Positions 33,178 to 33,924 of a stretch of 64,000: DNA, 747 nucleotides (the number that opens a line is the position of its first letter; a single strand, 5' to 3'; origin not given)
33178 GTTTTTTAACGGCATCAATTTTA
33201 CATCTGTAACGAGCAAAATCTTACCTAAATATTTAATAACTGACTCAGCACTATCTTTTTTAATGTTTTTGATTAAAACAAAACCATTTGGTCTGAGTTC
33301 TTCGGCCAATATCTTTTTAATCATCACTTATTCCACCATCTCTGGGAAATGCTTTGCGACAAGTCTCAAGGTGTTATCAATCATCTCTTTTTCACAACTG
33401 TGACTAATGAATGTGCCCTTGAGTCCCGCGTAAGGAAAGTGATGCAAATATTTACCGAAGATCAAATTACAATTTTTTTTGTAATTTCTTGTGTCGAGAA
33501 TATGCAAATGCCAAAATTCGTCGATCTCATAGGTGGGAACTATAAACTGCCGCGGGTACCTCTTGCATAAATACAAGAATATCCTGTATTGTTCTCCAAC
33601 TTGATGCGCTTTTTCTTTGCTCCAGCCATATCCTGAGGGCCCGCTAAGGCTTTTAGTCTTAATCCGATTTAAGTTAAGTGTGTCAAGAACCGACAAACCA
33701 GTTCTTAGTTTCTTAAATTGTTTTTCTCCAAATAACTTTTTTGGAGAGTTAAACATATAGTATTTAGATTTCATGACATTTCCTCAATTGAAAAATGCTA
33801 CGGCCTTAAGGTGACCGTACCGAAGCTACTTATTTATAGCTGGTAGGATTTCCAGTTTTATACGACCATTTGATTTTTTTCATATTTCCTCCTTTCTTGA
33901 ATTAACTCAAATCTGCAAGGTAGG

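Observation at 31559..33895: Candidate new RiPP-like cluster: 17-aa peptide, GRDP/DUF1399-like protein, Fe/2OG dioxygenase and MFS exporter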

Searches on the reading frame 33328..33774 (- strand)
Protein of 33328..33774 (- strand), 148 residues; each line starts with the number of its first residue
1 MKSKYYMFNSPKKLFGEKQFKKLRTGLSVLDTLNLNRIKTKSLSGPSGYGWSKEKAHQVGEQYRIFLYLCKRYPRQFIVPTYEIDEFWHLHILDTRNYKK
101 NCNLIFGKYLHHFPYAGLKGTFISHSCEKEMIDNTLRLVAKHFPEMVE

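Call 4: search_protein_families(library=pfam, proteins=[window:33328-33774:-], max_evalue=0.01)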
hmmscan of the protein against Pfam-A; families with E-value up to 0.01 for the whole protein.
window:33328-33774:- (148 aa): 1 family
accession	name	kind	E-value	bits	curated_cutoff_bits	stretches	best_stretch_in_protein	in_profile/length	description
PF07173.17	GRDP-like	-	3.8e-05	24.9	22.7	1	61-100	99-142/143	Glycine-rich domain-containing protein-like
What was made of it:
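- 33328..33774 (-): 148-aa GRDP-like / PF27765 (UCP032817-like) protein. Proposed core peptide-modifying metalloenzyme. Pfam PF07173 scores 24.9 bits against a cut-off of 22.7, over residues 61-100 only (call 4).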

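Call 5: search_protein_families(library=ncbifam, proteins=[window:33328-33774:-], max_evalue=0.01)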
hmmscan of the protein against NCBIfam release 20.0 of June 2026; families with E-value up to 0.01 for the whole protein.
window:33328-33774:- (148 aa): 0 families

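Call 7: find_homologous_proteins(query=window:33328-33774:-, max_evalue=0.001)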
Query window:33328-33774:- (148 aa): 104 proteins with E <= 0.001 among 105 candidates.
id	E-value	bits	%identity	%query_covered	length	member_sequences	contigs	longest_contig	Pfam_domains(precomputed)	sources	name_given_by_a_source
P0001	6.3e-94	330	100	96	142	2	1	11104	PF27765.1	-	-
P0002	1.2e-46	176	56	89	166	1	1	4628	PF27765.1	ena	-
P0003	2.1e-42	163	57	85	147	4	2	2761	PF27765.1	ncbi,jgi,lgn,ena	jgi:hypothetical protein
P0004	2.8e-42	162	56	84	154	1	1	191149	PF27765.1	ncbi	-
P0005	2.9e-42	162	56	84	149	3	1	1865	PF27765.1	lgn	-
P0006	7.7e-42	161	57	84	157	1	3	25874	PF27765.1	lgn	-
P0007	2.7e-41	159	55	85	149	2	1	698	PF27765.1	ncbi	-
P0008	2.9e-41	159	50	96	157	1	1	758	PF27765.1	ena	-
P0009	3.0e-41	159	56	86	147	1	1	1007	PF27765.1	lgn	-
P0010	7.9e-41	157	49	100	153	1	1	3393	PF27765.1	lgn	-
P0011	2.2e-40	156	56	85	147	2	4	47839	PF27765.1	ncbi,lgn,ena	-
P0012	3.5e-40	155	52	86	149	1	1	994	PF27765.1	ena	-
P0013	1.4e-39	153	50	98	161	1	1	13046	PF27765.1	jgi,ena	-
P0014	1.5e-39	153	54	84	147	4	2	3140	PF27765.1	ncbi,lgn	-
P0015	2.4e-39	153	56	84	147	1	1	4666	PF27765.1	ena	-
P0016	6.4e-38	148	54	85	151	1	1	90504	PF27765.1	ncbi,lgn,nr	ncbi:MAG TPA: hypothetical protein VNJ08_03580 [Bacteriovoracaceae bacterium]|nr:hypothetical protei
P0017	3.1e-37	146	49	89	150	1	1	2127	PF27765.1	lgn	-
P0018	4.7e-37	145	52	91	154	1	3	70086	PF27765.1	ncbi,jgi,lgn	jgi:hypothetical protein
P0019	1.5e-34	137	51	83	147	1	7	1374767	PF27765.1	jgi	jgi:hypothetical protein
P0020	8.5e-34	135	48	85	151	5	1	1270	PF27765.1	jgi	jgi:hypothetical protein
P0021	2.3e-32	130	51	73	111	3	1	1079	PF27765.1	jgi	jgi:hypothetical protein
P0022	8.1e-28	115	44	85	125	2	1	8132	PF27765.1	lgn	-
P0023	1.1e-27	115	51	76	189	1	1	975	PF27765.1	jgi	jgi:hypothetical protein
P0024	5.0e-26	109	44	78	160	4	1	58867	PF27765.1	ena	-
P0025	2.1e-25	107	52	64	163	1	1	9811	PF27765.1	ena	-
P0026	9.8e-25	105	42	78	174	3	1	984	PF07173.18,PF27765.1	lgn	-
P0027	1.1e-24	105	49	66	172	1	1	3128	PF27765.1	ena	-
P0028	1.5e-24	105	49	63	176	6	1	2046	PF07173.18,PF27765.1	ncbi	-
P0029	2.5e-24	104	42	84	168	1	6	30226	PF07173.18,PF27765.1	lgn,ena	-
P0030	4.0e-24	103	52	61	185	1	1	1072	PF27765.1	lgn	-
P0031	1.1e-23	102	49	61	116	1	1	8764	PF27765.1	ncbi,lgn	-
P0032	1.3e-23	102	44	83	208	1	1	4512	PF07173.18,PF27765.1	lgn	-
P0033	1.7e-23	101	47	66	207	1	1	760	PF27765.1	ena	-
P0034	2.0e-23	101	50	62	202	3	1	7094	PF27765.1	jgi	-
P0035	2.1e-23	101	42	76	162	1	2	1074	PF27765.1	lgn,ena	-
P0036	2.6e-23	101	48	66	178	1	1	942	PF07173.18,PF27765.1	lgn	-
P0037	3.5e-23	100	48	64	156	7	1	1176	PF27765.1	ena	-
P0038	3.9e-23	100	52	63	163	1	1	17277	PF27765.1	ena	-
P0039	4.6e-23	100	47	62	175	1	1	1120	PF07173.18,PF27765.1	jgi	jgi:hypothetical protein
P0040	6.6e-23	99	46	77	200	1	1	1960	PF27765.1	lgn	-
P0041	3.2e-22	97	43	68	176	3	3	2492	PF27765.1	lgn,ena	-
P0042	3.5e-22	97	53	56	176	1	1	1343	PF27765.1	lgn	-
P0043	4.2e-22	97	44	77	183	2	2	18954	PF07173.18,PF27765.1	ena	-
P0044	4.8e-22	96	49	64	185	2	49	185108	PF07173.18,PF27765.1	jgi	jgi:hypothetical protein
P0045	5.6e-22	96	46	79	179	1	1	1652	PF07173.18,PF27765.1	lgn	-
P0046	5.6e-22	96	47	67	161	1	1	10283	PF27765.1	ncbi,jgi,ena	jgi:hypothetical protein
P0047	1.4e-21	95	44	67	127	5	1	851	PF27765.1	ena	-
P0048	1.9e-21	95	45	63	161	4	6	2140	PF27765.1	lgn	-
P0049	2.3e-21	94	41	64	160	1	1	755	PF27765.1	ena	-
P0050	2.4e-21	94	42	77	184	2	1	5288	PF07173.18,PF27765.1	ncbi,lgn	ncbi:MAG: glycine-rich domain-containing protein-like [Phormidium sp.]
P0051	2.5e-21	94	46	62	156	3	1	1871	PF27765.1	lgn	-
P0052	2.9e-21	94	41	78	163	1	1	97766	PF27765.1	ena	-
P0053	3.2e-21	94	45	62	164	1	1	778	PF27765.1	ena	-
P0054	4.8e-21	93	42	78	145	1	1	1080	PF27765.1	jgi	jgi:hypothetical protein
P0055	5.4e-21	93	40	80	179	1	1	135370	PF07173.18,PF27765.1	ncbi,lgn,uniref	ncbi:glycine-rich domain-containing protein [Floridanema evergladense]|uniref:Glycine-rich domain-co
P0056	8.4e-21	92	46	60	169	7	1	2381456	PF27765.1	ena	-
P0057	1.1e-20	92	45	61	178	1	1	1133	PF27765.1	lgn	-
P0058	1.2e-20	92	57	49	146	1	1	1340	PF27765.1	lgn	-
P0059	1.4e-20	92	40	87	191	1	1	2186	PF27765.1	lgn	-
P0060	1.5e-20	92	43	64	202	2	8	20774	PF27765.1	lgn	-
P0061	1.6e-20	91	42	77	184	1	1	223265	PF07173.18,PF27765.1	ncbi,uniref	ncbi:glycine-rich domain-containing protein-like [Aerosakkonemataceae cyanobacterium BLCC-F154]|unir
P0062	2.7e-20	91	46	63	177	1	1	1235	PF27765.1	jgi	jgi:hypothetical protein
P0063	3.2e-20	91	40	82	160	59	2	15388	PF27765.1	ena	-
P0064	3.6e-20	90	45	68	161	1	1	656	PF27765.1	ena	-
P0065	3.9e-20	90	46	61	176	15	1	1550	PF27765.1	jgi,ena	jgi:hypothetical protein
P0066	3.9e-20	90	47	61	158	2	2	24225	PF27765.1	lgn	-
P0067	4.1e-20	90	44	64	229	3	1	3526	PF27765.1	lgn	-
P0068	4.3e-20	90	43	64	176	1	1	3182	PF07173.18,PF27765.1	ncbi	-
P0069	9.5e-20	89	42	67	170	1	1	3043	PF27765.1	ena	-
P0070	1.3e-19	89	55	48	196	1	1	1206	PF07173.18,PF27765.1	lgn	-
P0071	1.4e-19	88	43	65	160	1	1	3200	PF27765.1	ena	-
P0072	1.5e-19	88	45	67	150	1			PF27765.1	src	-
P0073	2.1e-19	88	42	74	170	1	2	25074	PF07173.18,PF27765.1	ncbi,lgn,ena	-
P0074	2.5e-19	88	45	64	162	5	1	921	PF27765.1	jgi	jgi:hypothetical protein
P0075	3.0e-19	87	43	66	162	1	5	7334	PF27765.1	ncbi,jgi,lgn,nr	ncbi:MAG: hypothetical protein FJ254_09440 [Phycisphaerae bacterium]|nr:hypothetical protein [Phycis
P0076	4.3e-19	87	42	62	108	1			PF27765.1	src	-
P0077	4.9e-19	87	45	66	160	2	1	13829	PF27765.1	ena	-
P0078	6.5e-19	86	41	77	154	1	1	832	PF27765.1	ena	-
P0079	7.6e-19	86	49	63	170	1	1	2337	PF27765.1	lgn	-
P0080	9.4e-19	86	47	64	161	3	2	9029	PF27765.1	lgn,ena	-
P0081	1.1e-18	86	36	87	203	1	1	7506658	PF07173.18,PF27765.1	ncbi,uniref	ncbi:glycine-rich domain-containing protein [Egbenema bharatensis]|uniref:glycine-rich domain-contai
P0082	1.2e-18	85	41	74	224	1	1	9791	PF27765.1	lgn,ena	-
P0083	1.4e-18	85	45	61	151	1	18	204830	PF07173.18,PF27765.1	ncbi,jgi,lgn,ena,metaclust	metaclust:\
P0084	1.9e-18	85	46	62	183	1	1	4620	PF27765.1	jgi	jgi:hypothetical protein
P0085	2.0e-18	85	51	60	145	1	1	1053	PF27765.1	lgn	-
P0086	2.1e-18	85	42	66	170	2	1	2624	PF07173.18,PF27765.1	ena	-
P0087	2.2e-18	85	41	62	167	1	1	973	PF27765.1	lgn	-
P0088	3.0e-18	84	57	45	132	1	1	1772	PF07173.18,PF27765.1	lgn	-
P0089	4.1e-18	84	43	67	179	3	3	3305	PF27765.1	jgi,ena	-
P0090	9.4e-18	83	48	48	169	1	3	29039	PF07173.18,PF27765.1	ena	-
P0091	1.2e-17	82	47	61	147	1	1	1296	PF27765.1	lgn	-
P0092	2.3e-17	81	42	61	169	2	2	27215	PF27765.1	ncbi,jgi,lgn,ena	-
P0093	3.7e-17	81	40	72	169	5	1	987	PF27765.1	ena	-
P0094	5.9e-17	80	41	61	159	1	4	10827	PF27765.1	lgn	-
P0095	7.4e-17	80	37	76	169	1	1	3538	PF27765.1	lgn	-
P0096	9.2e-17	79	46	61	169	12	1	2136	PF27765.1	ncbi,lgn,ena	-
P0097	1.6e-16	79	44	63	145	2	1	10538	PF27765.1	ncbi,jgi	jgi:hypothetical protein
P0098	2.3e-16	78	42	72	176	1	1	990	PF27765.1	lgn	-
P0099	2.3e-16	78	46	62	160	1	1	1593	PF27765.1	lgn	-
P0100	4.6e-16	77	42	60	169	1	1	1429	PF27765.1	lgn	-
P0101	1.1e-15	76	46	49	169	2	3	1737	PF27765.1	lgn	-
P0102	7.8e-15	73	47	59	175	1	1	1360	PF27765.1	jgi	-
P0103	2.7e-13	68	44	49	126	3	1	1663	PF27765.1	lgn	-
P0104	2.8e-13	68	53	42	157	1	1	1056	PF07173.18,PF27765.1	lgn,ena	-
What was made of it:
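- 33328..33774 (-): PF27765 is precomputed for the 100%-identical P0001 and for all 104 homologues (call 7).
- On PF27765 UCP032817-like / PF07173 GRDP-like: PF27765 is precomputed for the identical P0001 and for all 104 homologues (call 7).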

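Call 9: find_encoding_contigs(protein=P0004, flank=6000, max_places=3)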
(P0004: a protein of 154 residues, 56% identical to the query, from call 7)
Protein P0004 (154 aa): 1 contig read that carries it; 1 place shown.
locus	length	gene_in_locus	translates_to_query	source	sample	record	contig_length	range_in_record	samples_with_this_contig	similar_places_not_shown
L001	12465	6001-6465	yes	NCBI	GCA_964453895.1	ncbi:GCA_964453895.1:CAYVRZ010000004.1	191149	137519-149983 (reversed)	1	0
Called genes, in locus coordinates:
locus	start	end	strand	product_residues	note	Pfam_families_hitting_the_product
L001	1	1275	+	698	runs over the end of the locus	PF28530:DUF8426, PF07728:AAA_5, PF20720:nSTAND3, PF28529:McrB_lid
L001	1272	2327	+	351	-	PF10117:McrBC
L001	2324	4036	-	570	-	PF06271:RDD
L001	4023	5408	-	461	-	PF01694:Rhomboid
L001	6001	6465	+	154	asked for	PF27765:UCP032817-like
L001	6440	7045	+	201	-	PF02668:TauD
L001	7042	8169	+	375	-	PF07690:MFS_1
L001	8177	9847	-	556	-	PF25390:WD40_RLD, PF13540:RCC1_2 (weak), PF00415:RCC1, PF13540:RCC1_2 (weak)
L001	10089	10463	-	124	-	PF04972:BON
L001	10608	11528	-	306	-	PF12146:Hydrolase_4, PF12697:Abhydrolase_6 (weak)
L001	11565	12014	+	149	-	-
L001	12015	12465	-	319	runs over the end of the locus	-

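Call 10: find_encoding_contigs(protein=P0016, flank=6000, max_places=3)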
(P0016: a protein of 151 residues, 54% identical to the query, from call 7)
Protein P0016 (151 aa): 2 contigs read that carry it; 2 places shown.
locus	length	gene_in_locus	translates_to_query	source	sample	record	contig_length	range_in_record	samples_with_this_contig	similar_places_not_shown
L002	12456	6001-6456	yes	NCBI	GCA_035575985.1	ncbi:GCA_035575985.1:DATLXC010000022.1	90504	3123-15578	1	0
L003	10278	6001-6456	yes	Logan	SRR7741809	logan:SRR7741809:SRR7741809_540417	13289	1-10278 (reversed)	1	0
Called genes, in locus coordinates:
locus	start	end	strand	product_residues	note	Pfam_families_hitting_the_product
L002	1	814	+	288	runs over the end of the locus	-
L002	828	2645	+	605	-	PF02518:HATPase_c, PF14501:HATPase_c_5 (weak)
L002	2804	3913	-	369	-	PF13439:Glyco_transf_4, PF00534:Glycos_transf_1, PF13692:Glyco_trans_1_4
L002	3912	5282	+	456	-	PF00034:Cytochrom_C (faint), PF13442:Cytochrome_CBB3 (faint), PF21419:RoxA-like_Cyt-c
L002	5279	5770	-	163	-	PF00186:DHFR_1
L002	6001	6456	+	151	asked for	PF27765:UCP032817-like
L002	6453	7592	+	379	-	PF07690:MFS_1 (faint)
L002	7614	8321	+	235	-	PF06508:QueC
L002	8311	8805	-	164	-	-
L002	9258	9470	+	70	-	-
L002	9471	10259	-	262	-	PF00535:Glycos_transf_2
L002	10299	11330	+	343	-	PF01075:Glyco_transf_9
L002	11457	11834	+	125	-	PF08780:NTase_sub_bind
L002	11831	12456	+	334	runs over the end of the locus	PF22600:MTPAP-like_central (weak), PF01909:NTP_transf_2, PF18765:Polbeta, PF01464:SLT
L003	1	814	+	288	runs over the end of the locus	-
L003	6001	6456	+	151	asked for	PF27765:UCP032817-like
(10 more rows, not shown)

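Call 11: find_encoding_contigs(protein=P0018, flank=6000, max_places=3)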
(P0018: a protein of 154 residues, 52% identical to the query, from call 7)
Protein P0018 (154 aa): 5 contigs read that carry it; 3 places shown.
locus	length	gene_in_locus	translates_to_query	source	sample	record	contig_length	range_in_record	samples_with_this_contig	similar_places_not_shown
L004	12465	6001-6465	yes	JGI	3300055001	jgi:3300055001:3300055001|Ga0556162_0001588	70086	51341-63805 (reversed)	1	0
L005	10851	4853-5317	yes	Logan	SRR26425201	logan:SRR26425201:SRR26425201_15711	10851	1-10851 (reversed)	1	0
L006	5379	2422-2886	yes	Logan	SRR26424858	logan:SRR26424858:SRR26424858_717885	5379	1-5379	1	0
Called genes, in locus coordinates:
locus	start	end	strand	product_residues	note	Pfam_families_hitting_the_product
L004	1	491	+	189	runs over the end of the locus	PF00293:NUDIX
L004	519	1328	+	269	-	-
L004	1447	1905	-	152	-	-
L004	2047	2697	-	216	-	-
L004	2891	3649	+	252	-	PF14394:DUF4423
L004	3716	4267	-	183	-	-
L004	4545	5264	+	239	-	-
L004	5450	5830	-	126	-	-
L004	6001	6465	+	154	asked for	PF27765:UCP032817-like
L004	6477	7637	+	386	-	PF07690:MFS_1 (weak)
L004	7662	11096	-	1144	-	PF07728:AAA_5 (weak)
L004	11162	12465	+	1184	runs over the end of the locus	-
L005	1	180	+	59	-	?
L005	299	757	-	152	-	-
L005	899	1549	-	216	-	-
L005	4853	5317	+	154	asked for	PF27765:UCP032817-like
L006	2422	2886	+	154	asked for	PF27765:UCP032817-like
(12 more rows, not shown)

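Call 18: find_related_loci(query=A1, collection=genome_contigs, flank=6000)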
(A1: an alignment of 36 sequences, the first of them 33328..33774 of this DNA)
Query A1 (148 aa) in genome_contigs; peptide patterns used: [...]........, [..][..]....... (x = any residue, [..] = any of these).
599 stretches matched a pattern (row limit reached: there are more); 580 encode a relative of the query (tblastn E <= 1e-3); the best 80 are kept; 80 distinct loci.
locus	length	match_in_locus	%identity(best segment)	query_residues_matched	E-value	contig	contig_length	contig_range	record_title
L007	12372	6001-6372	56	25-148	2e-46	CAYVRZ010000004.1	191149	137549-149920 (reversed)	MAG TPA_asm: uncultured Pseudobdellovibrionaceae bacterium isolate SRP302895_co1_334 genome assembly, contig: NODE_127_l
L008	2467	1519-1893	54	24-148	5e-44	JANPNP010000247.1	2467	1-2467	MAG: Bdellovibrionales bacterium isolate VAR_87_metabat_254 VAR_87_k141_1460734, whole genome shotgun sequence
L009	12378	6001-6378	54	22-147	2e-42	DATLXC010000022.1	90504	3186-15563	MAG TPA_asm: Bacteriovoracaceae bacterium isolate SMAG_U13236 k141_271686, whole genome shotgun sequence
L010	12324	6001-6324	41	5-120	6e-31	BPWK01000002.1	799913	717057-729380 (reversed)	Duganella rhizosphaerae R64 DNA, sequence002, whole genome shotgun sequence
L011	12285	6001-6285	48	26-120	6e-31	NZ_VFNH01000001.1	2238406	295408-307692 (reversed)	Herbaspirillum sp. SJZ107 Ga0314257_101, whole genome shotgun sequence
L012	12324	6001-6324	41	5-120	1e-30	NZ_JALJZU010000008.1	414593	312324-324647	Duganella violaceipulchra strain HSC-15S17 Ga0467033_08, whole genome shotgun sequence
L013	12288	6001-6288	48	25-120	4e-31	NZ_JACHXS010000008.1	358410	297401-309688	Pseudoduganella umbonata strain CECT 7753 Ga0372405_08, whole genome shotgun sequence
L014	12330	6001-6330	45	11-120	2e-30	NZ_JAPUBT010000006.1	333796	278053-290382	Janthinobacterium sp. SUN073 contig6, whole genome shotgun sequence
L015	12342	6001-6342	44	29-143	3e-30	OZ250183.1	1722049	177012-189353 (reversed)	MAG: Gammaproteobacteria bacterium isolate 199f01e0-4b69-4957-895e-b8a6e33be50a genome assembly, chromosome: 1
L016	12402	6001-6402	40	13-147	1e-30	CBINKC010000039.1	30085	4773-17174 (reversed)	MAG TPA_asm: uncultured Burkholderiaceae bacterium isolate SRR16817064_binner13_Refined_36 genome assembly, contig: ERZ2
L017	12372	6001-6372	40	21-145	6e-30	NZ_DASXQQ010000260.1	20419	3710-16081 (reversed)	MAG: Piscinibacter sp. isolate SMAG_U4617 k141_1745201, whole genome shotgun sequence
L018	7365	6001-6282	49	27-120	5e-30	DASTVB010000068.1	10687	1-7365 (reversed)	MAG TPA_asm: Telluria sp. isolate SMAG_U2348 k141_1010349, whole genome shotgun sequence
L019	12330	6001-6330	45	11-120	4e-30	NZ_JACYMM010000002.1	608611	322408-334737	Janthinobacterium sp. FW305-129 NODE_2_length_608611_cov_409.708467, whole genome shotgun sequence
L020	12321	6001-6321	43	14-120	6e-30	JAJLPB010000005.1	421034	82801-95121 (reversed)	Rugamonas sp. A1-17 5, whole genome shotgun sequence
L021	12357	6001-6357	44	4-121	8e-30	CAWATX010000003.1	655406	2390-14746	MAG: uncultured Alphaproteobacteria bacterium isolate MFD02416.bin.1.276 genome assembly, contig: contig_4641, whole gen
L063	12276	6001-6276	48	29-120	8e-28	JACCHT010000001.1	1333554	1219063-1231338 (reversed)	MAG: Candidatus Thiodubiliella endoseptemdiera isolate 455 Bathymodiolus_septemdierum_Lau_symbiont_ctg1, whole genome sh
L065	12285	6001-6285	48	26-120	8e-28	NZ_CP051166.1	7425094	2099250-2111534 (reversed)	Massilia atriviolacea strain SOD chromosome, complete genome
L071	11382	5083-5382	47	18-120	9e-28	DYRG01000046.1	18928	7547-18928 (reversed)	MAG TPA_asm: Thiomargarita sp. isolate SulCav_GS10_10_37_43 SulCav_GS10_10_3899_length_18928_cov_23_837970, whole genome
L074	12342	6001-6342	39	28-141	1e-27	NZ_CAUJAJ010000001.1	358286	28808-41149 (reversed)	Neisseria viridiae isolate M_448-sc-2011-12-13T12:42:00Z-1324694 NODE_121_length_358214_cov_38.010975, whole genome shot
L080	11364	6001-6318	45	15-120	1e-27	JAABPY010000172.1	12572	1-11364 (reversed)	MAG: Sulfuricurvum sp. isolate S02.Bin029 Scaffold_59, whole genome shotgun sequence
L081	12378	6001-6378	39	19-145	1e-27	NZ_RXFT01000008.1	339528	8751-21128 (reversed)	Variovorax guangxiensis strain DSM 27352 8, whole genome shotgun sequence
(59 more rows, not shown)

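Call 20: find_related_loci(query=A2, collection=metagenome_contigs, flank=5000)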
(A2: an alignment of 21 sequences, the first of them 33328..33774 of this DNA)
Query A2 (148 aa) in metagenome_contigs; peptide patterns used: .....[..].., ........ (x = any residue, [..] = any of these).
152 stretches matched a pattern; 90 encode a relative of the query (tblastn E <= 1e-3); the best 80 are kept; 80 distinct loci.
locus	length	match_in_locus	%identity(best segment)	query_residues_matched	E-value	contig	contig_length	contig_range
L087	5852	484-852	55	23-147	3e-45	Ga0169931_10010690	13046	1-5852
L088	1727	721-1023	49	21-120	2e-31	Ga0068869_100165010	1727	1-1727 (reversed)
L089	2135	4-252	58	66-148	4e-31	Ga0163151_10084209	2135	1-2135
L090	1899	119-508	39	2-120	4e-30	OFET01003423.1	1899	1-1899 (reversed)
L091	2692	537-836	45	21-120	1e-29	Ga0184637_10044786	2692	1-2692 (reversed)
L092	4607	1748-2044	43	15-120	2e-28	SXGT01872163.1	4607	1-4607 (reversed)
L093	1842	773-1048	42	29-120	1e-28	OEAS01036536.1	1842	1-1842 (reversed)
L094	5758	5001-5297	43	15-120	2e-28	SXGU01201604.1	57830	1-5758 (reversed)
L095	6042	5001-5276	48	29-120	6e-28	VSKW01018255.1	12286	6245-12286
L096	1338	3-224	59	75-148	2e-28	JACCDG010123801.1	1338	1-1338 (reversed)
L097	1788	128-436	41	18-120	8e-28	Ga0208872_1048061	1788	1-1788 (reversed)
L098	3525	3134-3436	42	21-121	3e-27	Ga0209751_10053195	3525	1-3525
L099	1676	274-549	47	29-120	2e-27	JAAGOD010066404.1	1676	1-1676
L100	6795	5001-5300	42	21-120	4e-27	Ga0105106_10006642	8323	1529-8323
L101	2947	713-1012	41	21-120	6e-27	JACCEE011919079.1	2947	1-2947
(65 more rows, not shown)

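Call 21: find_encoding_contigs(protein=P0006, flank=5000, max_places=2)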
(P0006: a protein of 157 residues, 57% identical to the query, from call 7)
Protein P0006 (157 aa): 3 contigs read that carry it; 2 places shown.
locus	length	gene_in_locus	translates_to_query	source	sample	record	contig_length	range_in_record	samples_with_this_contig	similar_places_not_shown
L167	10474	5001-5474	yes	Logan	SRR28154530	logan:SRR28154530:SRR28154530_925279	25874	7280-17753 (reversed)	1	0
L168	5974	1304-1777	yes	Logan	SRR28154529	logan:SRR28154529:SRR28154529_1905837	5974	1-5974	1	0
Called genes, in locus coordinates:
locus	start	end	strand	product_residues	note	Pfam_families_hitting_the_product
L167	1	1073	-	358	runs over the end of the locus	-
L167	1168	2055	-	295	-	-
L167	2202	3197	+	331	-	PF00005:ABC_tran, PF13304:AAA_21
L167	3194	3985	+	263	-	-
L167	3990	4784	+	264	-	PF06182:ABC2_membrane_6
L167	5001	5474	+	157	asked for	PF27765:UCP032817-like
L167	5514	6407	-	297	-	PF00581:Rhodanese (faint)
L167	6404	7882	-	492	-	PF01336:tRNA_anti-codon, PF00152:tRNA-synt_2, PF01409:tRNA-synt_2d (faint)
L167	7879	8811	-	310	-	PF01791:DeoC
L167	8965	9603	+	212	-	PF08712:Nfu_N, PF01106:NifU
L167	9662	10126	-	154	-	PF04017:DUF366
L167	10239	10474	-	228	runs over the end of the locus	PF06508:QueC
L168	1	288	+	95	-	?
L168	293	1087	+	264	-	PF06182:ABC2_membrane_6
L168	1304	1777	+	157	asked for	PF27765:UCP032817-like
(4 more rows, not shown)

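Call 22: find_encoding_contigs(protein=P0011, flank=5000, max_places=2)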
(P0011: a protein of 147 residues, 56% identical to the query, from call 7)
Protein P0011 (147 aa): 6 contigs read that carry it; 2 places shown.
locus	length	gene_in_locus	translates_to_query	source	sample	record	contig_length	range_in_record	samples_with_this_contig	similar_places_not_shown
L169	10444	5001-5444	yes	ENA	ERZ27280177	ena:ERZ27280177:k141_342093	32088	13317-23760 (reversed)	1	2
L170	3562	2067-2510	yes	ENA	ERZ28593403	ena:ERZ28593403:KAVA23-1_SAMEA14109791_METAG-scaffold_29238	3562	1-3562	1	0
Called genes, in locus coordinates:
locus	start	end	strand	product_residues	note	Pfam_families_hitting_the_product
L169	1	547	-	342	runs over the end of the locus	PF01536:SAM_decarbox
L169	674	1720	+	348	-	PF16683:TGase_elicitor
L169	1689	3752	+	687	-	PF04305:DUF455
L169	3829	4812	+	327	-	-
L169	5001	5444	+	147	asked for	PF27765:UCP032817-like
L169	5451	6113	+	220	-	PF02668:TauD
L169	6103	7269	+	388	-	PF07690:MFS_1 (faint)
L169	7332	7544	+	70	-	PF09413:DUF2007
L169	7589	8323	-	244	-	PF20772:TACO1_YebC_N, PF01709:Transcrip_reg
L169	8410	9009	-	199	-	PF13568:OMP_b-brl_2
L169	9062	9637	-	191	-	PF02472:ExbD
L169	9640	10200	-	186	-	PF02472:ExbD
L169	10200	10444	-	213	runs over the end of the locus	PF01618:MotA_ExbB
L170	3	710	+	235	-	?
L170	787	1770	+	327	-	-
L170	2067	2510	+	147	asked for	PF27765:UCP032817-like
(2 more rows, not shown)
